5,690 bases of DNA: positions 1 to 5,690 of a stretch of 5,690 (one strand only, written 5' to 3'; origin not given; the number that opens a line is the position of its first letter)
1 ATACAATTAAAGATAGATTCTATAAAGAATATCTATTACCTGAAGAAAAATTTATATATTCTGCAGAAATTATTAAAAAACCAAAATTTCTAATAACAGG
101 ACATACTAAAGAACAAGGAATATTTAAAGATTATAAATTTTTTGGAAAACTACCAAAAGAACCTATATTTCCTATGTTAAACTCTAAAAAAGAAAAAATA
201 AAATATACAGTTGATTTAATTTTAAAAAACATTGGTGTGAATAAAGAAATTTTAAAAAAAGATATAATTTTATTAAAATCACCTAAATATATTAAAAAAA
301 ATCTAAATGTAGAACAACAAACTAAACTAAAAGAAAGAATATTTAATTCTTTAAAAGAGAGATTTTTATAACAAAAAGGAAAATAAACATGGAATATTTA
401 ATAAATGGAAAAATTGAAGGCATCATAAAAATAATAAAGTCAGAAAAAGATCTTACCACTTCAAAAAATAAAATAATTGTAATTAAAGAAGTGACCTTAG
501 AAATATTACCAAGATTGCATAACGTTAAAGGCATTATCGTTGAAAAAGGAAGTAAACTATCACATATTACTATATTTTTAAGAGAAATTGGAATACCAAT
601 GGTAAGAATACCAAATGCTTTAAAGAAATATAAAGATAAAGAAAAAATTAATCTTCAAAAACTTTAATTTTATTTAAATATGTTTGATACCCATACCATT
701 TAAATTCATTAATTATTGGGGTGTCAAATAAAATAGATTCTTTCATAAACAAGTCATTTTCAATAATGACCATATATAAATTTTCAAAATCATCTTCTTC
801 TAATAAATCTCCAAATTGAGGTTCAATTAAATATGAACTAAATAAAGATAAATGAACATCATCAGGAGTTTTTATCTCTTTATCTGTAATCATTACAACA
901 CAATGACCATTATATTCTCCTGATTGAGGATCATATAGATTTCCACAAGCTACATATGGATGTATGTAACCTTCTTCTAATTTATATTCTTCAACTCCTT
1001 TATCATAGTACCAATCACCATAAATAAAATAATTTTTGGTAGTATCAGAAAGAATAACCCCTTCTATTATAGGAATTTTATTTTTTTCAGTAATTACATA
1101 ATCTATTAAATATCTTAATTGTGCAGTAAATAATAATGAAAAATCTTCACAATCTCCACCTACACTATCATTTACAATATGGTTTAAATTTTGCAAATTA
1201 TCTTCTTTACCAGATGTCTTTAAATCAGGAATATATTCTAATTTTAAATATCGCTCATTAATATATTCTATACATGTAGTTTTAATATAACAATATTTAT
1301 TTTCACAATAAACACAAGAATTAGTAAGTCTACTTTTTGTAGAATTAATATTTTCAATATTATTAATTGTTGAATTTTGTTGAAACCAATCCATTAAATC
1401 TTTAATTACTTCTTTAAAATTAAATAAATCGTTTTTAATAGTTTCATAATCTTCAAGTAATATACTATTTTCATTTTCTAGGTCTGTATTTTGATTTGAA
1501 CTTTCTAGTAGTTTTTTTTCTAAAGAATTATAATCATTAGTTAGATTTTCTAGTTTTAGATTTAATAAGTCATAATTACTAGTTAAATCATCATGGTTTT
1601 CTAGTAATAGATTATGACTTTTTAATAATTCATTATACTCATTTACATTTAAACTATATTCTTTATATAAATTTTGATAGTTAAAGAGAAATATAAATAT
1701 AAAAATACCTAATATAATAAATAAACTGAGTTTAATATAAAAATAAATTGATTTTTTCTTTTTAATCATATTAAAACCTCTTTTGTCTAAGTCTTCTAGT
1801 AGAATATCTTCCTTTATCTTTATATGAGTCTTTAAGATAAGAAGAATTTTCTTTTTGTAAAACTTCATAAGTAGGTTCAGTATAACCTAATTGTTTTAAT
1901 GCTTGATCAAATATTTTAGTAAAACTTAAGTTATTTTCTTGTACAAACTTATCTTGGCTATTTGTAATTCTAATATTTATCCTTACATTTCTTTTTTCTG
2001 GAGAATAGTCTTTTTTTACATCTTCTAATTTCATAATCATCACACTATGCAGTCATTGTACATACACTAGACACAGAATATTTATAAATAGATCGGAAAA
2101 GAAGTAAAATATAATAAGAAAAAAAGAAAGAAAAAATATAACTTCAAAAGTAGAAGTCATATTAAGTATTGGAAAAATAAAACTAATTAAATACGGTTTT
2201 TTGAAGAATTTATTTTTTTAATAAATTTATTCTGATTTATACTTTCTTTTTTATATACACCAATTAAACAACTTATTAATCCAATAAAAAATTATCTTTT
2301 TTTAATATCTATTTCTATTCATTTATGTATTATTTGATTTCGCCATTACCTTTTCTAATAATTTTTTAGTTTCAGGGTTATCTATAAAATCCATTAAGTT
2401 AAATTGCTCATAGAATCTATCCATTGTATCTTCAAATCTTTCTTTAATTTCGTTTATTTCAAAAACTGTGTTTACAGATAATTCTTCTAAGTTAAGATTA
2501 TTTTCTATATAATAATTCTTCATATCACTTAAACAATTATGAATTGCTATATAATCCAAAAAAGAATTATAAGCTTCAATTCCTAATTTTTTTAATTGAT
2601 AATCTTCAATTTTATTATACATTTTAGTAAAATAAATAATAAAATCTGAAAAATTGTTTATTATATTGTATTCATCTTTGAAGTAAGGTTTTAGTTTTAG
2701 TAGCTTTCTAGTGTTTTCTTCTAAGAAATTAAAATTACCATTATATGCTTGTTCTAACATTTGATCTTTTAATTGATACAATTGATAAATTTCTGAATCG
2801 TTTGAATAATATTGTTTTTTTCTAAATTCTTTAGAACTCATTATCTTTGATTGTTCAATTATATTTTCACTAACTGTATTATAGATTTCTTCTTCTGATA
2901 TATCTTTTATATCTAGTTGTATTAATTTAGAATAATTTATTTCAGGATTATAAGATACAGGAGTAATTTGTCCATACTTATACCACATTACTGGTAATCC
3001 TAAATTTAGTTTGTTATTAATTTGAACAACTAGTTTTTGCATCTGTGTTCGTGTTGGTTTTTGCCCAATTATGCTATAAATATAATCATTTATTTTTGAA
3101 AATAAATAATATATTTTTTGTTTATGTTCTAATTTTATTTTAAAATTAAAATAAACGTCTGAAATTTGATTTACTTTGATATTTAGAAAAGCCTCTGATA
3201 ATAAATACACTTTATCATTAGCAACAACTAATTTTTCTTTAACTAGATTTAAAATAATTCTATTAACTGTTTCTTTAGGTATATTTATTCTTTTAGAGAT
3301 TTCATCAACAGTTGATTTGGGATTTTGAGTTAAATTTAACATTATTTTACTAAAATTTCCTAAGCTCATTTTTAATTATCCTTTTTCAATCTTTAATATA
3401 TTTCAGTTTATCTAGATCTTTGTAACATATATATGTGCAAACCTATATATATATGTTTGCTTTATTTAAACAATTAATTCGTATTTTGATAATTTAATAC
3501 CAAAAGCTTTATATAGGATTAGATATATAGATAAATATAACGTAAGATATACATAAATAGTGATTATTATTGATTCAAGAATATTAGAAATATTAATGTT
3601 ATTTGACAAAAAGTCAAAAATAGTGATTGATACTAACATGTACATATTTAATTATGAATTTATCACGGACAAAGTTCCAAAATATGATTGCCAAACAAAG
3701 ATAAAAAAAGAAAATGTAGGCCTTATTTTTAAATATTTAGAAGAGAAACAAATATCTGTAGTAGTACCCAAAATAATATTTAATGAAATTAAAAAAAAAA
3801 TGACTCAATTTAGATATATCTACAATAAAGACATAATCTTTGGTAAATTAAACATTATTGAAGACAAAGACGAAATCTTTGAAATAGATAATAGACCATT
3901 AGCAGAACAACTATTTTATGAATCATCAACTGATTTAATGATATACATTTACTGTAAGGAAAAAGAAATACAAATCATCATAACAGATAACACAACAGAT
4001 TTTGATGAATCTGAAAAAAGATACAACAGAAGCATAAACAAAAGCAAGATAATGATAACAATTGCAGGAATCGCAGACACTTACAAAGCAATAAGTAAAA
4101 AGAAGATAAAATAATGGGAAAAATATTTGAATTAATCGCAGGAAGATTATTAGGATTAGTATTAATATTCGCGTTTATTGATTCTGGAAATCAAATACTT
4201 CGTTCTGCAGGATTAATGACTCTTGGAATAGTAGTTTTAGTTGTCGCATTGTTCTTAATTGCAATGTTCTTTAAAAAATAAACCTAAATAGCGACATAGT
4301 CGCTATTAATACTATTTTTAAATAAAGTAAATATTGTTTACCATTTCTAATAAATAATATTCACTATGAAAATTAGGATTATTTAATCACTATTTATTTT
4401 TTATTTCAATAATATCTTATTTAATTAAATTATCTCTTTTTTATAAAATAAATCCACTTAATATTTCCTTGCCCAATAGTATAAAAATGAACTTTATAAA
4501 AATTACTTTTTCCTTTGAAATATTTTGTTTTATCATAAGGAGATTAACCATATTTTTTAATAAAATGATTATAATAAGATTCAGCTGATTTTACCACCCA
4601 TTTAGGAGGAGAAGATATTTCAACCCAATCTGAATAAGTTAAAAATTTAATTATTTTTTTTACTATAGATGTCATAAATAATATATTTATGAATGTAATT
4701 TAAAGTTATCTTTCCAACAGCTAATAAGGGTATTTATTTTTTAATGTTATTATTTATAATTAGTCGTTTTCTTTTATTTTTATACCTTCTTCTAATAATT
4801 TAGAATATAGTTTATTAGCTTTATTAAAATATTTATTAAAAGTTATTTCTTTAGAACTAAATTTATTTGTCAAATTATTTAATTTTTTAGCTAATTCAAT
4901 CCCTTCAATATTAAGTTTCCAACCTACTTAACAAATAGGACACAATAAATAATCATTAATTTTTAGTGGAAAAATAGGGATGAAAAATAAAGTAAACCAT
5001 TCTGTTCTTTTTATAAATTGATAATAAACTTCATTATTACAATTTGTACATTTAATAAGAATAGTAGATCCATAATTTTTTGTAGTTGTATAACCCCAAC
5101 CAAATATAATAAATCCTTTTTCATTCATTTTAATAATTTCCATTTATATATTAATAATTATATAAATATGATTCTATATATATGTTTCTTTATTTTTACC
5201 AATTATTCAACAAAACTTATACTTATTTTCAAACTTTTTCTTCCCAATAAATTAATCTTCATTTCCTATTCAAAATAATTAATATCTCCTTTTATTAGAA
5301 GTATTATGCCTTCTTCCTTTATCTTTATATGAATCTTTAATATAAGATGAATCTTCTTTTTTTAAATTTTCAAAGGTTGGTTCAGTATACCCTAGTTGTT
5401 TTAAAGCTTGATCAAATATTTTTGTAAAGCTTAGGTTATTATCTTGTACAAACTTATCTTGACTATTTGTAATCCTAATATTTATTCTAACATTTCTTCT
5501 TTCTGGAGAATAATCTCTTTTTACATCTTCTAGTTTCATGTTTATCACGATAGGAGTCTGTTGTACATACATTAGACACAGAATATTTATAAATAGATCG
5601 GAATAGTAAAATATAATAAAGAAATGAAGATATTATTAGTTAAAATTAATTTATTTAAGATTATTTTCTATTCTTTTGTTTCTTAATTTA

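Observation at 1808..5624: Duplicated RHH gene-plus-promoter modules in direct orientation bracket a 3.2-kb ORFan cassette; the promoter is better conserved than the gene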

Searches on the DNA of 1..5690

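Call 70: search_rna_families(source=window, threshold=evalue, max_evalue=1)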
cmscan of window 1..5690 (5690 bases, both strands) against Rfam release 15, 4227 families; matches with E-value up to 1: 0.
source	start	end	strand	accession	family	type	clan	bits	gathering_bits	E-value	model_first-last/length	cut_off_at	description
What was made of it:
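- Tried and rejected: Rfam at E <= 1 over the whole window found no RNA family, so the block is not a known RNA (call 70).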

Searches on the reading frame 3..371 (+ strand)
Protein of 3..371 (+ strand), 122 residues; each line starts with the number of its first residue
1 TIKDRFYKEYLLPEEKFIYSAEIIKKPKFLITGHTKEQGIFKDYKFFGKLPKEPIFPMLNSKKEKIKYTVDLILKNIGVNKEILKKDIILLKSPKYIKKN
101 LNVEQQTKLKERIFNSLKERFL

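Call 9: search_protein_families(library=pfam, max_evalue=1, proteins=[window:3-371:+])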
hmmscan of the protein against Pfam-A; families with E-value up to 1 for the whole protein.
window:3-371:+ (122 aa): 0 families

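Call 10: search_protein_families(library=ncbifam, max_evalue=1, proteins=[window:3-371:+])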
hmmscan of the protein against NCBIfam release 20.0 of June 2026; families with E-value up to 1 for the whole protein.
window:3-371:+ (122 aa): 1 family
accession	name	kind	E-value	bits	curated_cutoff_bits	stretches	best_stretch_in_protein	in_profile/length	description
NF048010.1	SfplDhtActHpsHDes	equivalog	0.0028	16.5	430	1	50-119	226-296/298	(2S)-3-sulfopropanediol dehydratase activating enzyme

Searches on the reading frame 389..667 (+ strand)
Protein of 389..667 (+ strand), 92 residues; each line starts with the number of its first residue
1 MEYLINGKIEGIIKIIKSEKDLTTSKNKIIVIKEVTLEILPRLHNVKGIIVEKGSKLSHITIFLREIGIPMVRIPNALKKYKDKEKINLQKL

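Call 9: search_protein_families(library=pfam, max_evalue=1, proteins=[window:389-667:+])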
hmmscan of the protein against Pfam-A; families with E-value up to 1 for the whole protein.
window:389-667:+ (92 aa): 2 families
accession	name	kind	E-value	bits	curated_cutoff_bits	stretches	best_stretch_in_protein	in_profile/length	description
PF00391.29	PEP-utilizers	-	1.5e-12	47.3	23.1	1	26-87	3-65/72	PEP-utilising enzyme, mobile domain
PF10259.14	Rogdi_lz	-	0.077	12.8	29.4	1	8-91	13-88/295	Rogdi leucine zipper containing protein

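Call 10: search_protein_families(library=ncbifam, max_evalue=1, proteins=[window:389-667:+])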
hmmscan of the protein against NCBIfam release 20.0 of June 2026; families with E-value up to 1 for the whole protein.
window:389-667:+ (92 aa): 22 families
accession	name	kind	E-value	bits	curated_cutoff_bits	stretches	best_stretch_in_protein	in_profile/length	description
NF004881.0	PRK06241.2-2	equivalog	3.3e-10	38.9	883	1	7-89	797-880/898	phosphoenolpyruvate synthase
NF004882.0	PRK06241.2-3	equivalog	2.3e-09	35.9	850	1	6-88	725-808/827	phosphoenolpyruvate synthase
NF004883.0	PRK06241.2-4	equivalog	1.1e-08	33.7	1063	1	6-89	819-903/928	phosphoenolpyruvate synthase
NF004878.0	PRK06241.1-3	subfamily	2.1e-08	32.7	945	1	6-88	795-878/891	phosphoenolpyruvate synthase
TIGR01418.1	PEP_synth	equivalog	1.7e-07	30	739.75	1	10-89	365-446/784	pyruvate, water dikinase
NF005057.0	PRK06464.1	equivalog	7.2e-07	27.6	598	1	9-87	368-448/798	phosphoenolpyruvate synthase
NF004978.0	PRK06354.1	subfamily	2.6e-06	26.2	462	1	7-90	491-576/590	pyruvate kinase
NF008478.1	PRK11377.1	equivalog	5.5e-06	25.7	520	1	19-89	390-463/473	dihydroxyacetone kinase phosphoryl donor subunit DhaM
NF004879.0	PRK06241.1-4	equivalog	2.7e-05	22.5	976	1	6-89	774-858/868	phosphoenolpyruvate synthase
NF004880.0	PRK06241.2-1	equivalog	2.8e-05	22.3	972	1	6-89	743-827/837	phosphoenolpyruvate synthase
NF006153.0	PRK08296.1-5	subfamily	6.4e-05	21.5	578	1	6-85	511-592/608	hypothetical protein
NF004877.0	PRK06241.1-2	subfamily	7.1e-05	21.3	866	1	6-89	774-858/869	phosphoenolpyruvate synthase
NF006150.0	PRK08296.1-2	subfamily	0.00016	20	650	1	7-73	511-578/633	hypothetical protein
NF006151.0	PRK08296.1-3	equivalog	0.00018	20.2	693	1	6-80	508-584/604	hypothetical protein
TIGR01417.1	PTS_I_fam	equivalog_domain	0.00036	19.1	341.7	1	20-88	146-218/565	phosphoenolpyruvate--protein phosphotransferase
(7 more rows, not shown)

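Call 75: search_protein_families(library=pfam, max_evalue=0.01, proteins=[L032:19-735:+])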
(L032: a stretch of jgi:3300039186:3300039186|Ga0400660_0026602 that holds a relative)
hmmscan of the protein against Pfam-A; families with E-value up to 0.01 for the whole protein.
L032:19-735:+ (239 aa): 1 family
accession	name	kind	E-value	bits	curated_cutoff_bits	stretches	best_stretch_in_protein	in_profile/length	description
PF00391.29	PEP-utilizers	-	8.9e-17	60.9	23.1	1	10-82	1-71/72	PEP-utilising enzyme, mobile domain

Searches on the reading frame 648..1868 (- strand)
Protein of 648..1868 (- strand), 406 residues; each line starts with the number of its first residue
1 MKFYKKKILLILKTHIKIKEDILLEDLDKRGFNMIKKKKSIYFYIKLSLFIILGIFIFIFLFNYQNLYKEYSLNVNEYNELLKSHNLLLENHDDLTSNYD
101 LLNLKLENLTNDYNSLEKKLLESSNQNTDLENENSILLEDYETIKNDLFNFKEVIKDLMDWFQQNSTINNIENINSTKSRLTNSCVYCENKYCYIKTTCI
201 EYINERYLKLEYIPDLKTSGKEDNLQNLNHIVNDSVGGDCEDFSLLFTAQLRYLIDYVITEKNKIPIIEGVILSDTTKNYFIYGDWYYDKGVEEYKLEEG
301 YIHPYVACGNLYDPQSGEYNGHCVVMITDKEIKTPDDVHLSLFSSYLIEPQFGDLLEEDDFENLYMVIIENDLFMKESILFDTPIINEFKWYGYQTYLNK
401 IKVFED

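Call 9: search_protein_families(library=pfam, max_evalue=1, proteins=[window:648-1868:-])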
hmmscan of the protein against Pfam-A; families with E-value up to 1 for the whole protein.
window:648-1868:- (406 aa): 3 families
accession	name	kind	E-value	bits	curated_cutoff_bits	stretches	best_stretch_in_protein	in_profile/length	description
PF19220.6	Rod_CreS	-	0.045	13.2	100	1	65-150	30-115/359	Crescentin, rod domain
PF05837.17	CENP-H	-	0.071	13.4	29.9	1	95-147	87-139/202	Centromere protein H (CENP-H)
PF03961.19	FapA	-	0.073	13.1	31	1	86-171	152-235/272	Flagellar Assembly Protein A beta solenoid domain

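Call 10: search_protein_families(library=ncbifam, max_evalue=1, proteins=[window:648-1868:-])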
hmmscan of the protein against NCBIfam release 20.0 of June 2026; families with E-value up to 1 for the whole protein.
window:648-1868:- (406 aa): 4 families
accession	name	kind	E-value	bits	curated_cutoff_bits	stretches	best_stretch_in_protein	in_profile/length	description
TIGR04527.1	mycoplas_twoTM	subfamily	0.00027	20.7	125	1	48-174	22-155/248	MG_279/MG_280 family protein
TIGR02168.1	SMC_prok_B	equivalog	0.071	10.8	567.35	1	82-159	350-427/1181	chromosome segregation protein SMC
TIGR04211.1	SH3_and_anchor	equivalog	0.087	12.4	65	1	91-169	60-138/198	TIGR04211 family SH3 domain-containing protein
NF011951.0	PRK15422.1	equivalog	0.16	12.3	132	1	100-143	23-66/81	septal ring assembly protein ZapB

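Call 75: search_protein_families(library=pfam, max_evalue=0.01, proteins=[L032:19-735:+])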
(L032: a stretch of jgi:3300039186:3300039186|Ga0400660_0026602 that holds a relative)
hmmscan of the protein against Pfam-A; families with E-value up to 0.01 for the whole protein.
L032:19-735:+ (239 aa): 1 family
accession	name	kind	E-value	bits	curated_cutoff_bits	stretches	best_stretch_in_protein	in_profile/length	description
PF00391.29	PEP-utilizers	-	8.9e-17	60.9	23.1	1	10-82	1-71/72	PEP-utilising enzyme, mobile domain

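Call 83: find_homologous_proteins(query=window:651-1769:-, max_evalue=0.001)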
Query window:651-1769:- (373 aa): 21 proteins with E <= 0.001 among 4018 candidates.
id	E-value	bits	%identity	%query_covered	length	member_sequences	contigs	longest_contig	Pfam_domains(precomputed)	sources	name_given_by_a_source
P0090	2.1e-243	825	100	100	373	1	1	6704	-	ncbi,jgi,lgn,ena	-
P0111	1.3e-105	372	51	90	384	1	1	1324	-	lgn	-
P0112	1.6e-69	253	40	95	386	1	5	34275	-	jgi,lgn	-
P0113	2.2e-69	252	51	73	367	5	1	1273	-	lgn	-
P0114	3.0e-68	249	40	98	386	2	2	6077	-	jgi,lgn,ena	-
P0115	6.1e-68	248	43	92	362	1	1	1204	-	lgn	-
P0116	1.6e-67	246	40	96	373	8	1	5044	-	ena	-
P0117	2.0e-67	246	42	88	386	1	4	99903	-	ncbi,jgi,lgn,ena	-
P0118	3.3e-67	245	43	87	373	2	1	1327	-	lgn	-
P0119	5.7e-67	245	40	96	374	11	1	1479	-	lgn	-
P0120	5.8e-66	241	40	98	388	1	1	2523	PF15934.10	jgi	jgi:hypothetical protein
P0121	1.4e-63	233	41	91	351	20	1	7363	-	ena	-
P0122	6.0e-63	231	42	88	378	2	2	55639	-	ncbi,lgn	-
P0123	1.8e-62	230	37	98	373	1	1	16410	-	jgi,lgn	-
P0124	9.5e-62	227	45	78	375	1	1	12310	-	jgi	jgi:hypothetical protein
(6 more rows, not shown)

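Call 88: search_protein_families(library=padloc, max_evalue=0.01, proteins=[window:651-1769:-])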
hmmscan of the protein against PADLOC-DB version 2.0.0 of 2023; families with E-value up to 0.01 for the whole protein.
window:651-1769:- (373 aa): 2 families
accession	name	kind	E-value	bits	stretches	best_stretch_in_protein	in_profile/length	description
PDLC03863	LmuB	-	0.0023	14.7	1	34-159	214-327/610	-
PDLC00580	JetC3|JetC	-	0.0024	14.2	1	32-149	723-840/1068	DUF3584 domain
